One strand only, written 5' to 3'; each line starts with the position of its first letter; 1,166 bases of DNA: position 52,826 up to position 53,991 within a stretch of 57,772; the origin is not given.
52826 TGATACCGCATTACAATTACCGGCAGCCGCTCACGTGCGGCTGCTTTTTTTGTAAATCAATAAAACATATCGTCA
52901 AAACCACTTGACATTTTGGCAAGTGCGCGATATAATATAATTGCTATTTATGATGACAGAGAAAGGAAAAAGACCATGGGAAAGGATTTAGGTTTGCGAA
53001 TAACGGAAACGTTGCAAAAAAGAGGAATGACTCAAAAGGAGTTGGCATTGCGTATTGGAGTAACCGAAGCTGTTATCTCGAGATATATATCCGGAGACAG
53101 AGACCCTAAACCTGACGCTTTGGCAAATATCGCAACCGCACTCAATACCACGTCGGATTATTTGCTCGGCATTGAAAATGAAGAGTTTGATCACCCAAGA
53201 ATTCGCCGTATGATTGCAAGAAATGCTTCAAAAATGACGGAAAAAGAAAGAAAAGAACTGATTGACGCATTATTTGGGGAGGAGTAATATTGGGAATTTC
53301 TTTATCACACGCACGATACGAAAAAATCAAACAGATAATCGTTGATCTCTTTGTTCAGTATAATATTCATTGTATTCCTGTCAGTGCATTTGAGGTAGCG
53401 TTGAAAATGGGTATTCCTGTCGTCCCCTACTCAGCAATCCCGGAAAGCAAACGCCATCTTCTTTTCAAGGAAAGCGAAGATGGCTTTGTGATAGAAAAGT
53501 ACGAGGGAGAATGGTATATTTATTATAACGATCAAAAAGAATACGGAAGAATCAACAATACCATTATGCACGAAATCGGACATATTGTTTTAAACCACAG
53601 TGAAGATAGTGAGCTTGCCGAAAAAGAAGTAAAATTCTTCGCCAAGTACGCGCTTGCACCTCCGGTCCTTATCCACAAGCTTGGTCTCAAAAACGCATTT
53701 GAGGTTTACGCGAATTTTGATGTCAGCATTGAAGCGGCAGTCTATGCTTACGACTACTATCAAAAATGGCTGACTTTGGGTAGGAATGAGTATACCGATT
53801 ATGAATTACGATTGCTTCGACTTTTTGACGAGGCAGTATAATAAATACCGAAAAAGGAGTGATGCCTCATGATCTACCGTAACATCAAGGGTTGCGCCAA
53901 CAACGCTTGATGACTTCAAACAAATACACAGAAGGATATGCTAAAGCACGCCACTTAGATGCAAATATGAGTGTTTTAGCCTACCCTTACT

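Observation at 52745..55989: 3.15-kb cassette bracketed by 94-nt direct repeats, with no recombinase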

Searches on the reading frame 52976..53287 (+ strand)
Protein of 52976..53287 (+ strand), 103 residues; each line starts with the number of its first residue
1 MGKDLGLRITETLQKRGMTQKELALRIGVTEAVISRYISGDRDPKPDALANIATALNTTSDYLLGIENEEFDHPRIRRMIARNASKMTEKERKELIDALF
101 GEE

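Call 9: search_protein_families(library=pfam, proteins=[window:52976-53287:+], max_evalue=0.01)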
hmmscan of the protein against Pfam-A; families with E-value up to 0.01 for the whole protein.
window:52976-53287:+ (103 aa): 7 families
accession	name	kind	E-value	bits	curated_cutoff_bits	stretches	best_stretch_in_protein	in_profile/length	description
PF01381.28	HTH_3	-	8.5e-15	55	23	1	13-63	5-55/55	Helix-turn-helix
PF13560.12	HTH_31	-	1.1e-08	35.7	27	1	5-59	2-57/64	Helix-turn-helix domain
PF13443.12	HTH_26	-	1.8e-07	31.8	22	1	8-61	1-55/63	Cro/C1-type HTH DNA-binding domain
PF12844.13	HTH_19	-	1e-06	29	30.2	1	8-64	3-59/64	Helix-turn-helix domain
PF13412.12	HTH_24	-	0.0023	17.9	21.9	1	12-38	11-38/48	Winged helix-turn-helix DNA-binding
PF13744.12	HTH_37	-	0.0065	16.7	27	0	5-36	19-50/80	Helix-turn-helix domain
PF08279.18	HTH_11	-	0.0067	16.7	25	0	9-39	5-37/55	HTH domain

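Call 75: search_protein_families(library=padloc, proteins=[window:52976-53287:+], max_evalue=0.01)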
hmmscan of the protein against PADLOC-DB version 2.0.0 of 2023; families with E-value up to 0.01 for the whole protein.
window:52976-53287:+ (103 aa): 22 families
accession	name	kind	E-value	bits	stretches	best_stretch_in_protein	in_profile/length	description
PDLC04142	capH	-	3.4e-15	55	1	2-97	4-93/103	capH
PDLC04775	PDC-M69A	-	2.2e-13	48.7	1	4-98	7-99/113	-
PDLC03949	RmrA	-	3.2e-12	44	1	8-94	6-89/363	-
PDLC03948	RmrA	-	6.9e-12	42.9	1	8-92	12-98/397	-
PDLC03952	RmrA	-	2.4e-10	37.8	1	8-77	26-95/395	-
PDLC04760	PDC-M64C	-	3.2e-09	35.1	1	4-58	26-80/93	-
PDLC04762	PDC-M64C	-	1.3e-08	32.8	1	8-58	31-81/97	-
PDLC03946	RmrA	-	2e-08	31.4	1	8-95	6-90/357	-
PDLC02926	HTH_VI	-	2.4e-08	32.1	1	14-89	11-89/92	-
PDLC03956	RmrA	-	3.5e-08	30.9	1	7-91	11-95/399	-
PDLC03944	RmrA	-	1.4e-07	28.9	1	7-94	9-93/384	-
PDLC03951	RmrA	-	1.4e-07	28.8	1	8-90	12-94/400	-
PDLC03947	RmrA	-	3.1e-07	27.6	1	8-73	15-80/383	-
PDLC03955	RmrA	-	5.3e-07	27.2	1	9-62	25-78/371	-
PDLC03954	RmrA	-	7e-07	26.5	1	14-91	20-98/380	-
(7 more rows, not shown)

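Call 76: search_protein_families(library=phrogs, proteins=[window:52976-53287:+], max_evalue=0.001)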
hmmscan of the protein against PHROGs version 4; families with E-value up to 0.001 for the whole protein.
window:52976-53287:+ (103 aa): 24 families
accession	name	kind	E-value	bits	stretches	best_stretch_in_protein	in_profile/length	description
phrog_8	-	transcription regulation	3.3e-18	67.2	1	3-90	75-174/346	transcriptional regulator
phrog_4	-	transcription regulation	1.9e-13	51.2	1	2-75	134-203/400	transcriptional repressor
phrog_2439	-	transcription regulation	2.9e-13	50.5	1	6-94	9-93/367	transcriptional regulator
phrog_3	-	transcription regulation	2.4e-12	48.3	1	3-83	87-173/430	transcriptional repressor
phrog_2967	-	transcription regulation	4.5e-11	43.7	1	3-87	9-83/225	transcriptional regulator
phrog_1373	-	transcription regulation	1.1e-10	42.7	1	9-68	68-127/166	transcriptional regulator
phrog_7241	-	transcription regulation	6.2e-10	40.2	1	14-64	71-121/122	transcriptional regulator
phrog_2328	-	transcription regulation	2.4e-09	38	1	3-66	14-77/128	transcriptional repressor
phrog_34939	-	unknown function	6.8e-09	36.7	1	8-68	13-74/280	-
phrog_1468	-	transcription regulation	4.2e-08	33.7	1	1-57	4-59/67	transcriptional repressor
phrog_5823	-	transcription regulation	8.4e-08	32.7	1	3-74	5-77/404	transcriptional regulator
phrog_4779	-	transcription regulation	4.5e-07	31.3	1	8-52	6-55/98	transcriptional regulator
phrog_4583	-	transcription regulation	9.3e-07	29.8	1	4-65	10-71/81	transcriptional repressor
phrog_1124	-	transcription regulation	5.9e-06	27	1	5-58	9-61/177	transcriptional regulator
phrog_296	-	integration and excision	1.1e-05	25.3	1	7-54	230-278/626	DNA transposition protein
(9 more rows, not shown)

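Call 78: search_protein_families(library=ncbifam, proteins=[window:52976-53287:+], max_evalue=0.001)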
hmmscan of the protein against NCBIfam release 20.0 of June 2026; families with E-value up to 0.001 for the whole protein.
window:52976-53287:+ (103 aa): 9 families
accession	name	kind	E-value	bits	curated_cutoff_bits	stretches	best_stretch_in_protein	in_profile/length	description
NF041951.1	phage_RstR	subfamily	1.8e-15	57.1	80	1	6-96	4-93/108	RstR family transcriptional repressor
NF047948.1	male_kill_WMK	equivalog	1.9e-07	30.8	300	1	6-100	164-259/300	WO male-killing family protein Wmk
NF006015.0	PRK08154.1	subfamily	1.9e-07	30.6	204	1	3-95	29-122/314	anaerobic benzoate catabolism transcriptional regulator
NF007257.0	PRK09706.1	subfamily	2.4e-06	27.4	101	1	3-96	4-96/135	transcriptional repressor DicA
NF010465.0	PRK13890.1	equivalog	4.3e-06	26.8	96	1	11-79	12-78/121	conjugal transfer protein TrbA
TIGR00270.2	TIGR00270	equivalog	3.5e-05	23.6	110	1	4-57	75-128/159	multiprotein bridging factor aMBF1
TIGR02607.1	antidote_HigA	equivalog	0.00012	21.8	47.7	1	10-68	13-71/81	HigA family addiction module antitoxin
NF052239.1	antitox_spr1629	equivalog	0.00025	20.2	335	1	10-90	8-93/377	spr1629 family repressor/antitoxin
TIGR03070.1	couple_hipB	subfamily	0.00044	20.1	71.65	1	3-57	1-55/58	type II toxin-antitoxin system Y4mF family antitoxin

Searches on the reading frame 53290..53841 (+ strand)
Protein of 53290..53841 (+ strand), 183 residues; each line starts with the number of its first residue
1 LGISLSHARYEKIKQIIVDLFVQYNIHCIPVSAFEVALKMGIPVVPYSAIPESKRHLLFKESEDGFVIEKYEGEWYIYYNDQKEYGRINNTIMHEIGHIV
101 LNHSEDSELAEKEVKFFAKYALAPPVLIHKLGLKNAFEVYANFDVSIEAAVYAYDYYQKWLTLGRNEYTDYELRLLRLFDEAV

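Call 9: search_protein_families(library=pfam, proteins=[window:53290-53841:+], max_evalue=0.01)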
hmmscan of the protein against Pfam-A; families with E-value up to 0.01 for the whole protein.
window:53290-53841:+ (183 aa): 2 families
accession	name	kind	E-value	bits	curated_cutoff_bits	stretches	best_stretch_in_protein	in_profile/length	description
PF06114.19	Peptidase_M78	-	6.9e-06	26.3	22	1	62-130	26-94/123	IrrE N-terminal-like domain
PF12753.13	Nro1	-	0.006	16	26.5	1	70-123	52-105/421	Nuclear pore complex subunit Nro1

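Call 39: find_related_loci(query=window:53290-53841:+, collection=viral_contigs, flank=6000)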
Query window:53290-53841:+ (183 aa) in viral_contigs; peptide patterns used: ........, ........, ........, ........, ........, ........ (x = any residue, [..] = any of these).
24 stretches matched a pattern; 18 encode a relative of the query (tblastn E <= 1e-3); 18 distinct loci.
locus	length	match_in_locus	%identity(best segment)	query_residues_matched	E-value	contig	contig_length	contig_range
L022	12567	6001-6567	37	2-179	1e-34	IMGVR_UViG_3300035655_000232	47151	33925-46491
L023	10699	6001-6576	39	2-182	7e-34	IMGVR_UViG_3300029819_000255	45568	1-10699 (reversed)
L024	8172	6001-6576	39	2-182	6e-34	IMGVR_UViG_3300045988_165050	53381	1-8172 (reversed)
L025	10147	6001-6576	39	2-182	7e-34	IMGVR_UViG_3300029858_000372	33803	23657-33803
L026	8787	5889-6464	39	2-182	6e-34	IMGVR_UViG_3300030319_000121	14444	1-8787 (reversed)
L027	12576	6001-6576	38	2-182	3e-32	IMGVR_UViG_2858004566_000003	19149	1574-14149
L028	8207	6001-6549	35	5-164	3e-19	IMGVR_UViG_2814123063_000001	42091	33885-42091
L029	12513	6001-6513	29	9-160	9e-18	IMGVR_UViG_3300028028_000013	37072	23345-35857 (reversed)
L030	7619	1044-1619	28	9-179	9e-12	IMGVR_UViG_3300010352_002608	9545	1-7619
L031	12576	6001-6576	28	9-179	1e-11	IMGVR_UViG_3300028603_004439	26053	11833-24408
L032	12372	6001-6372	33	21-150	6e-11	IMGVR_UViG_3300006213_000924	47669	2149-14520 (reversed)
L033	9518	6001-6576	27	9-179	4e-10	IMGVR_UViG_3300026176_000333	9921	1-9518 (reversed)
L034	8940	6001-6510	27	9-154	3e-9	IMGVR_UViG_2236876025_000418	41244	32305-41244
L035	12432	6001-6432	29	29-152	4e-9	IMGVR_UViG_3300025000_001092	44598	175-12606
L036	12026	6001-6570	27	9-174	4e-8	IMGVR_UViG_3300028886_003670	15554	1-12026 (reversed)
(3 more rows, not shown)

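Call 75: search_protein_families(library=padloc, proteins=[window:53290-53841:+], max_evalue=0.01)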
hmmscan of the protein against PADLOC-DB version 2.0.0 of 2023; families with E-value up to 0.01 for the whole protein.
window:53290-53841:+ (183 aa): 7 families
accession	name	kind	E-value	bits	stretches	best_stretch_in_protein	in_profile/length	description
PDLC04141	capP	-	1.5e-09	35.7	1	11-123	3-113/242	capP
PDLC03953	RmrA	-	2.7e-05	21.6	1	40-150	159-276/373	-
PDLC03954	RmrA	-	0.0014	15.6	1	67-108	186-227/380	-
PDLC03950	RmrA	-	0.005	13.9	1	70-158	178-265/369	-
PDLC03946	RmrA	-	0.0051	13.6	1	74-124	176-229/357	-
PDLC03949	RmrA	-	0.007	13.3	1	72-152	173-260/363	-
PDLC03944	RmrA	-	0.0096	13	0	77-115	188-228/384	-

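Call 76: search_protein_families(library=phrogs, proteins=[window:53290-53841:+], max_evalue=0.001)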
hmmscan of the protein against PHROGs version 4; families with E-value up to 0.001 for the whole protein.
window:53290-53841:+ (183 aa): 5 families
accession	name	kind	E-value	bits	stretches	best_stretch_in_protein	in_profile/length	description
phrog_1914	-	unknown function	1.7e-19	71.4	1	9-169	8-189/222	-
phrog_19315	-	unknown function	1.3e-16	61.6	1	5-164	6-186/348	-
phrog_87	-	other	3.9e-09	37.6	1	10-167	18-174/227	metallo-protease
phrog_1516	-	unknown function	1e-07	32.8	1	3-104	28-103/227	-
phrog_2439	-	transcription regulation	3.6e-06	27.1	1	60-152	169-275/367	transcriptional regulator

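Call 78: search_protein_families(library=ncbifam, proteins=[window:53290-53841:+], max_evalue=0.001)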
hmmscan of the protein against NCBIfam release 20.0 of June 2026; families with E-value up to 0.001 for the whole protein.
window:53290-53841:+ (183 aa): 0 families
